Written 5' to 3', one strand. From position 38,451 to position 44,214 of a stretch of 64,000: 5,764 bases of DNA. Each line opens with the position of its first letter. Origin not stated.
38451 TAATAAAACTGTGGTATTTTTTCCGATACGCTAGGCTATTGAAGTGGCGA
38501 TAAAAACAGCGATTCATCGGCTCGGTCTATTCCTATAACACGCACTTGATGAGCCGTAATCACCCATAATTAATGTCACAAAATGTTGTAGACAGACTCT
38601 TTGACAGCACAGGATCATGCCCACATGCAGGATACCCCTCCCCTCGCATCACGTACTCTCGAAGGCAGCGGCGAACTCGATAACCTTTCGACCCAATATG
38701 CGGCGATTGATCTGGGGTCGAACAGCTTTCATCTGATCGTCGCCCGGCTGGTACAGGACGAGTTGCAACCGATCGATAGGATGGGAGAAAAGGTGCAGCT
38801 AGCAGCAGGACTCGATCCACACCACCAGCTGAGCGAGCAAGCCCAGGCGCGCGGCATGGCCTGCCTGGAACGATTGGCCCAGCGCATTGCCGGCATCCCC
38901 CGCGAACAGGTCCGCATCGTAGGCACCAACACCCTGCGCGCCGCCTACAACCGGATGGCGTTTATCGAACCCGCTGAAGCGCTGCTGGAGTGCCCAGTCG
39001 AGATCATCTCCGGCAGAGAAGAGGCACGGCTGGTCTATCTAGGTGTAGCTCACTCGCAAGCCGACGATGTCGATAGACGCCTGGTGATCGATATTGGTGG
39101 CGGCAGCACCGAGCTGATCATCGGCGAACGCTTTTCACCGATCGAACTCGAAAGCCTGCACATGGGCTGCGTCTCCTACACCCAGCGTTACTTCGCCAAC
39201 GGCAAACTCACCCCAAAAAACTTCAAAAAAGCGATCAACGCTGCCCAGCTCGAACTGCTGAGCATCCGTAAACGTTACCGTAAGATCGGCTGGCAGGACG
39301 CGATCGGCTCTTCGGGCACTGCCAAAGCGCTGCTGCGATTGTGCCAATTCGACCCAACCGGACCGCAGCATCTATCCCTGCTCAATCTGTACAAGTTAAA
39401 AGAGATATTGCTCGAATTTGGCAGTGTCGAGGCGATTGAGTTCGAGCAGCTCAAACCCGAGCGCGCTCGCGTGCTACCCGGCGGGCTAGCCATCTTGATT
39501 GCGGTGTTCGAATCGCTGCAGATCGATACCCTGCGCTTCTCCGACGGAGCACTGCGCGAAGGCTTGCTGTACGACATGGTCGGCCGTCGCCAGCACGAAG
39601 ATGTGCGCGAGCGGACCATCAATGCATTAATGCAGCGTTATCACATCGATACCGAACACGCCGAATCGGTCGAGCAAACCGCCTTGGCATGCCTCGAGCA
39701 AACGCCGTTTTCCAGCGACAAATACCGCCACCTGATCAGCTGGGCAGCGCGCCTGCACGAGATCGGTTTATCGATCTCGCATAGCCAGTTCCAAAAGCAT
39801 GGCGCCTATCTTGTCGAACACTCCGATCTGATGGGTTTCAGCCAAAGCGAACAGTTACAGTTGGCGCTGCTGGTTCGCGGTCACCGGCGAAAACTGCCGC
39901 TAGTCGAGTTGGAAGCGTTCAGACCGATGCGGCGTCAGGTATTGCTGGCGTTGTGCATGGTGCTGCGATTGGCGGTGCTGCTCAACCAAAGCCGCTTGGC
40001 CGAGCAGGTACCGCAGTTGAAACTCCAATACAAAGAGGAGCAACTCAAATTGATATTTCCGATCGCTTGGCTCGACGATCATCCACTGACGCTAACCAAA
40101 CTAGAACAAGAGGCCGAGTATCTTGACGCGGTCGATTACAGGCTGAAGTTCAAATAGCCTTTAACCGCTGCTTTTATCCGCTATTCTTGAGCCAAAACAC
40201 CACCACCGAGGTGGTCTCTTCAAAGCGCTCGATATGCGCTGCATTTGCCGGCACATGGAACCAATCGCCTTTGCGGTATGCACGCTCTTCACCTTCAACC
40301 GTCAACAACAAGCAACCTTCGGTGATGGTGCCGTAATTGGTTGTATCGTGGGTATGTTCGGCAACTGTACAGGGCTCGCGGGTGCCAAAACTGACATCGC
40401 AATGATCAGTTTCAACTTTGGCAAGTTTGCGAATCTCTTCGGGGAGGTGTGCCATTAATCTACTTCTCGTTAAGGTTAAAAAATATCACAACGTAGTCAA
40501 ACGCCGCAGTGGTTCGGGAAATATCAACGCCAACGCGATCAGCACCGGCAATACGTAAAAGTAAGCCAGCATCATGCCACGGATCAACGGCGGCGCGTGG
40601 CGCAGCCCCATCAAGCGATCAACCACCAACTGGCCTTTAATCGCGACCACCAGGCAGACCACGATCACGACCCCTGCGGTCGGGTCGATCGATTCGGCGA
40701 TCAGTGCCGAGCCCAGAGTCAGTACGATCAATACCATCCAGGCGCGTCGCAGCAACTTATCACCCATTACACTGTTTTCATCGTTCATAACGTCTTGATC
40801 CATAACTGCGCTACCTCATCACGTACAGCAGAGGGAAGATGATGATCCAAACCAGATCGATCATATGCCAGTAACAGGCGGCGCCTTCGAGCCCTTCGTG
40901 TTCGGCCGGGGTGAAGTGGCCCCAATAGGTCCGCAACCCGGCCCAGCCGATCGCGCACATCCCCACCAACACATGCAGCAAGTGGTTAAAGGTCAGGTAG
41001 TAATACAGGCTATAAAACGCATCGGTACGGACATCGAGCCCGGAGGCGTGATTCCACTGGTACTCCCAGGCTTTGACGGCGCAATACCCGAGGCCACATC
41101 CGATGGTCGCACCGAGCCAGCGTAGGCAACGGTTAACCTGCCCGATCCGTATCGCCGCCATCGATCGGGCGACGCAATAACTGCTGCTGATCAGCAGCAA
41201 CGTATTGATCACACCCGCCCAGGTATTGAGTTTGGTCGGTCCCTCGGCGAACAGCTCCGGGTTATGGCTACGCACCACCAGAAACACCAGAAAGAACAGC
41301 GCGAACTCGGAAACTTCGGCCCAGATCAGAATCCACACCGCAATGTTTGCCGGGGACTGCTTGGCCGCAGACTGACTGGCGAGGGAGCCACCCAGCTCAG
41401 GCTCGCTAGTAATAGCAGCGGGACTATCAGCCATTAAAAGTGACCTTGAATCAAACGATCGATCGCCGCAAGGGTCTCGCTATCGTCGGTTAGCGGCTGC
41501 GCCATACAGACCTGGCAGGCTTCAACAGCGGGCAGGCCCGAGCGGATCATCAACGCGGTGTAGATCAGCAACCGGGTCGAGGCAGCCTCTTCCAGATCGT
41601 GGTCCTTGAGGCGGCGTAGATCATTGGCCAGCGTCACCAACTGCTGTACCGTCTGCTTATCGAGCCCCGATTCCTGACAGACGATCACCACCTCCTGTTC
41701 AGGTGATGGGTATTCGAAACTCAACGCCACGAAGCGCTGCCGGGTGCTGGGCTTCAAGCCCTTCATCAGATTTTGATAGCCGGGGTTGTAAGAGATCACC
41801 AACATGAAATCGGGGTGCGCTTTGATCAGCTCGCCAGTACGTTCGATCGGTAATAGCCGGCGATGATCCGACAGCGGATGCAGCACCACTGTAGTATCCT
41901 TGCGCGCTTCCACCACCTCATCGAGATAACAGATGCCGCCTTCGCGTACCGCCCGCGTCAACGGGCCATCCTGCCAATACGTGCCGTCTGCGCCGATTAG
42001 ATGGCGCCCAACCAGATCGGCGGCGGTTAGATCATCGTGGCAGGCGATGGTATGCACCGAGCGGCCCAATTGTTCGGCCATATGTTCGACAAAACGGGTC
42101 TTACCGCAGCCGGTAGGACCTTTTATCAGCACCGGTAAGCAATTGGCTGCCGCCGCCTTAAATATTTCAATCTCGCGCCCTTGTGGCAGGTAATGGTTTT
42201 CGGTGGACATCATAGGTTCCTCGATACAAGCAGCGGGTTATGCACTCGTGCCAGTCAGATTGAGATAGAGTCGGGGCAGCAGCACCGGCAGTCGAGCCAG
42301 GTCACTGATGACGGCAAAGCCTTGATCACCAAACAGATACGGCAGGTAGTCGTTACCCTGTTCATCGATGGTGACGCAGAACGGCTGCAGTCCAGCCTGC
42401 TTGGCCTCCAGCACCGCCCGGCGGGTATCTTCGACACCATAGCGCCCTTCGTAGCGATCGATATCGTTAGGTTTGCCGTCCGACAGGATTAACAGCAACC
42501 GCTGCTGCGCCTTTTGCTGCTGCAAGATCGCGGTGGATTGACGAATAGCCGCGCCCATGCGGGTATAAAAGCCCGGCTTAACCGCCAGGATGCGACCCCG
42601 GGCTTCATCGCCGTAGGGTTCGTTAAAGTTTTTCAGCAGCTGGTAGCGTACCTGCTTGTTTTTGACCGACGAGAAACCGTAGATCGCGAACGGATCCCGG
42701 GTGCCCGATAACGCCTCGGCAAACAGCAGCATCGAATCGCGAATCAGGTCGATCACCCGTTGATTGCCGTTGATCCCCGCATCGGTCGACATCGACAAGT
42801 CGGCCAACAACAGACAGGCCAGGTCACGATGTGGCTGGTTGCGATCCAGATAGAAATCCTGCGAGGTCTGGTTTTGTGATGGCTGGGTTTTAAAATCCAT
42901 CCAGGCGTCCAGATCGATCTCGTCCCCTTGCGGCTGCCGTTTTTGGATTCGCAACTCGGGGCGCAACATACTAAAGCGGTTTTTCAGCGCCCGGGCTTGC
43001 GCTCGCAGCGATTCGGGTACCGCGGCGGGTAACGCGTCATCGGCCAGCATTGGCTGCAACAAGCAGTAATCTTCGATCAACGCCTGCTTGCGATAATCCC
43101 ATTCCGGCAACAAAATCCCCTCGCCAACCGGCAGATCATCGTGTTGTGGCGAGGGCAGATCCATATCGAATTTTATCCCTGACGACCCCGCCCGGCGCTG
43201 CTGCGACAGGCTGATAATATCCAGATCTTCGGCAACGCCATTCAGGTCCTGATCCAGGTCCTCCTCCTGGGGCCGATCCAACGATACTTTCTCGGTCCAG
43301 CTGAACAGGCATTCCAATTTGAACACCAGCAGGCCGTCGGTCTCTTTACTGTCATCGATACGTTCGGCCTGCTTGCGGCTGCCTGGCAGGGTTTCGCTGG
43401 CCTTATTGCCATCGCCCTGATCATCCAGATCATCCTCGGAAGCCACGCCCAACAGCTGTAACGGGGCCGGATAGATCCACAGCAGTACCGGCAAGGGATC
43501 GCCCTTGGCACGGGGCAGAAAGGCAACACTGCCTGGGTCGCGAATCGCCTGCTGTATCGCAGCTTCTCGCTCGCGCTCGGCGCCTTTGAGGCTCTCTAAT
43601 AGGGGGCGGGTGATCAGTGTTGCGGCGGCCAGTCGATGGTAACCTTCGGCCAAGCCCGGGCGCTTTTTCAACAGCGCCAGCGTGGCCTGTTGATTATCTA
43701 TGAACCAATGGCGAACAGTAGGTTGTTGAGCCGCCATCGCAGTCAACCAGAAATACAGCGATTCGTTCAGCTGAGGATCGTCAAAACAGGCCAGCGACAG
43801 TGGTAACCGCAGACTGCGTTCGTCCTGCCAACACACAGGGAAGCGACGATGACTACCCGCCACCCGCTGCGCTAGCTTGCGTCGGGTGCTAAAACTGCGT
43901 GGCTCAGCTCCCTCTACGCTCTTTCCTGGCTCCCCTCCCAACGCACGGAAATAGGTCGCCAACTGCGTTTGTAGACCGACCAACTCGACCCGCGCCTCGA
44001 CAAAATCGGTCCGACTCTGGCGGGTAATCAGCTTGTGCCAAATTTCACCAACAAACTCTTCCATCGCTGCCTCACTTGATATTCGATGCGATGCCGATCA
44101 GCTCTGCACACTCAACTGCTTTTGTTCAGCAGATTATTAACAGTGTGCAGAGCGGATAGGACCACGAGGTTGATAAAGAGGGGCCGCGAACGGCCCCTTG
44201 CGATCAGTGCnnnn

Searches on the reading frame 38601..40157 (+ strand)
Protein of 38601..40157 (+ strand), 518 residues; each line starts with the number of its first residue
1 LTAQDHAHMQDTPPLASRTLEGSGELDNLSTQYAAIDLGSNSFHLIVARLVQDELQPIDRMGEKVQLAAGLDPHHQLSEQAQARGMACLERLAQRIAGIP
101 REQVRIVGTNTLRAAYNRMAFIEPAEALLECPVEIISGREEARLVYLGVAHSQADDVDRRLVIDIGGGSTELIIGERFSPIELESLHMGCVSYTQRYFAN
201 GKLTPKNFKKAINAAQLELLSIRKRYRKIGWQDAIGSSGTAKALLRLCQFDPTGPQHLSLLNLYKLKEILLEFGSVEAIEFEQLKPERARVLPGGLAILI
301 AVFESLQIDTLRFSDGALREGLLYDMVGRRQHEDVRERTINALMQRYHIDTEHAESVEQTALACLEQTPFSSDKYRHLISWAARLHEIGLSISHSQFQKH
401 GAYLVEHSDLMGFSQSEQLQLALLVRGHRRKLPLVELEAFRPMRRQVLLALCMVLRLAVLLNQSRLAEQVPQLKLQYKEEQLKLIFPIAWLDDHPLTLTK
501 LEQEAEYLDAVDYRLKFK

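Call 62: search_protein_families(library=pfam, max_evalue=0.00001, proteins=[window:38601-40157:+])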
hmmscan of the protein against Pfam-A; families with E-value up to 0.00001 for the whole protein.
window:38601-40157:+ (518 aa): 2 families
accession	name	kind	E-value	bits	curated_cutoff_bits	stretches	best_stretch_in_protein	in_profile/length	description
PF02541.22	Ppx-GppA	-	4e-74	250.1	27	1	46-328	1-283/285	Ppx/GppA phosphatase family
PF21447.3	Ppx-GppA_III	-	8.2e-50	169.5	27.3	1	335-504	1-176/177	Ppx/GppA phosphatase, domain III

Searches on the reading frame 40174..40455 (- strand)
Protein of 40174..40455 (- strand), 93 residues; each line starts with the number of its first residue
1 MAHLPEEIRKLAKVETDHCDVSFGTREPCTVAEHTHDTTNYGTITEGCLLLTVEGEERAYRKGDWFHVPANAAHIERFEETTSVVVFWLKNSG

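Call 3: search_protein_families(library=pfam, proteins=[window:40174-40455:-])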
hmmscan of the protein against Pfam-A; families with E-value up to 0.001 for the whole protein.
window:40174-40455:- (93 aa): 1 family
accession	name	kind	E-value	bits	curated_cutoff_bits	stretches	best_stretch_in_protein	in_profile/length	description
PF07883.17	Cupin_2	-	2.1e-09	37.4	27.2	1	31-89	11-69/70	Cupin domain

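Call 4: search_protein_families(library=ncbifam, proteins=[window:40174-40455:-])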
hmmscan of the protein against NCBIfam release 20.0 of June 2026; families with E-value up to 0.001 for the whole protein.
window:40174-40455:- (93 aa): 0 families

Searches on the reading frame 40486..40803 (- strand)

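Call 3: search_protein_families(library=pfam, proteins=[window:40486-40803:-])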
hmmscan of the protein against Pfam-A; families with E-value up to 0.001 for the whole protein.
window:40486-40803:- (105 aa): 1 family
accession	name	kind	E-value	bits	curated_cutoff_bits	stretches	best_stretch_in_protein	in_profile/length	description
PF03626.19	COX4_pro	-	1.8e-08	35.1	28.9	1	21-89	3-71/72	Prokaryotic Cytochrome C oxidase subunit IV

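Call 4: search_protein_families(library=ncbifam, proteins=[window:40486-40803:-])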
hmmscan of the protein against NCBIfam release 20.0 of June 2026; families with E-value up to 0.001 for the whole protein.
window:40486-40803:- (105 aa): 0 families

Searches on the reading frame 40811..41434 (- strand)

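Call 3: search_protein_families(library=pfam, proteins=[window:40811-41434:-])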
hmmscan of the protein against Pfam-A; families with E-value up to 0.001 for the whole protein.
window:40811-41434:- (207 aa): 1 family
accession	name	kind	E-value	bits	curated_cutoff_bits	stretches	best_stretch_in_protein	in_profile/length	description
PF00510.24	COX3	-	5.6e-16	59.6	23.8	1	31-205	78-255/258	Cytochrome c oxidase subunit III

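Call 4: search_protein_families(library=ncbifam, proteins=[window:40811-41434:-])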
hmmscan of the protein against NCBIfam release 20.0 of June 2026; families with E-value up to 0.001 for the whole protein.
window:40811-41434:- (207 aa): 4 families
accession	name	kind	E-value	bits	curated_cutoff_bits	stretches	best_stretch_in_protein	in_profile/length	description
NF050119.1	aa3_CtaE_Actin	exception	5.2e-26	92.1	190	1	25-207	5-190/190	aa3-type cytochrome oxidase subunit III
TIGR02842.1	CyoC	equivalog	1.1e-18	68.2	223.75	1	32-206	4-177/180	cytochrome o ubiquinol oxidase subunit III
TIGR02897.1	QoxC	equivalog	1.4e-18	67.7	239.9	1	27-206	7-187/190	cytochrome aa3 quinol oxidase subunit III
NF007944.0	PRK10663.1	equivalog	3.2e-13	50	340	1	32-206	28-201/204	cytochrome o ubiquinol oxidase subunit III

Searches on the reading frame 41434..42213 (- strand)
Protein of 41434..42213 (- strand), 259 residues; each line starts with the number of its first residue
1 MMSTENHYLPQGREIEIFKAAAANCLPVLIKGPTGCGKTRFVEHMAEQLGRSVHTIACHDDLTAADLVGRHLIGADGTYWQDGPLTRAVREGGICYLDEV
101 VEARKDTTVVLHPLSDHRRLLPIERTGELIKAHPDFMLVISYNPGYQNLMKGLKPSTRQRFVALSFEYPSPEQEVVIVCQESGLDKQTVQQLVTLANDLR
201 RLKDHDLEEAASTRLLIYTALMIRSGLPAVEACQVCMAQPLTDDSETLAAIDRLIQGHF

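Call 3: search_protein_families(library=pfam, proteins=[window:41434-42213:-])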
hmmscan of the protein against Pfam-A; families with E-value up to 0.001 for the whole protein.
window:41434-42213:- (259 aa): 8 families
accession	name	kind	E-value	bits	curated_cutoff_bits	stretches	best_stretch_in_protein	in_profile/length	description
PF07728.20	AAA_5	-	3.4e-37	128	22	1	27-161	1-139/139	AAA domain (dynein-related subfamily)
PF08406.16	CbbQ_C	-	9.5e-31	106.3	20.6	1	174-256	1-83/85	CbbQ/NirQ/NorQ C-terminal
PF01078.27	Mg_chelatase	-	1.1e-05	25.4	20.3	0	72-145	90-159/207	Magnesium chelatase, subunit ChlI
PF00158.32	Sigma54_activat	-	3.6e-05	24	20.2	1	15-119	12-121/168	Sigma-54 interaction domain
PF13191.12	AAA_16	-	4.1e-05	24.6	32.6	1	18-74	16-80/167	AAA ATPase domain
PF07726.17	AAA_3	-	4.7e-05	23.7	27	1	28-87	2-63/131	ATPase family associated with various cellular activities (AAA)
PF12774.13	AAA_6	-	0.00022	20.8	25.2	0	28-66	35-73/327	Hydrolytic ATP binding site of dynein motor region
PF13401.12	AAA_22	-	0.00052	20.8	27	0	27-68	7-51/130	AAA domain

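Call 4: search_protein_families(library=ncbifam, proteins=[window:41434-42213:-])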
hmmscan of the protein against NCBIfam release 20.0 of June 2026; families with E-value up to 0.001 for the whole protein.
window:41434-42213:- (259 aa): 4 families
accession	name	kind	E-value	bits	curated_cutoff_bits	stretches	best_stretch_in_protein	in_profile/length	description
TIGR02640.1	gas_vesic_GvpN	equivalog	1.8e-22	80.1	266.8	2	79-223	93-232/262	gas vesicle protein GvpN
NF047784.1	MadB_ATPase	equivalog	7.9e-08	31.8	475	0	17-63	25-71/298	MadB family AAA-type ATPase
TIGR01650.1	PD_CobS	equivalog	0.00012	21.4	558.55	0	25-143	64-186/327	cobaltochelatase subunit CobS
TIGR02639.1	ClpA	equivalog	0.00012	20.5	993.15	1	29-148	491-610/734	ATP-dependent Clp protease ATP-binding subunit ClpA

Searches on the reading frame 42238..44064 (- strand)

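Call 3: search_protein_families(library=pfam, proteins=[window:42238-44064:-])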
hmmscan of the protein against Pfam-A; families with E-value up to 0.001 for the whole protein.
window:42238-44064:- (608 aa): 0 families

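Call 4: search_protein_families(library=ncbifam, proteins=[window:42238-44064:-])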
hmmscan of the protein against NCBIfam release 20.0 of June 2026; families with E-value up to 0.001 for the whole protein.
window:42238-44064:- (608 aa): 0 families

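Call 30: search_protein_families(library=pfam, max_evalue=0.01, proteins=[window:42238-44064:-])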
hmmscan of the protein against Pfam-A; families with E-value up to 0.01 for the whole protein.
window:42238-44064:- (608 aa): 2 families
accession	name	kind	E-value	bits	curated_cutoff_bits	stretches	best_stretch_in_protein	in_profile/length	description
PF00092.34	VWA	-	0.0011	19.7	23.8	1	493-572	69-145/174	von Willebrand factor type A domain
PF13519.12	VWA_2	-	0.0015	19.6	27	1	418-530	2-106/107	von Willebrand factor type A domain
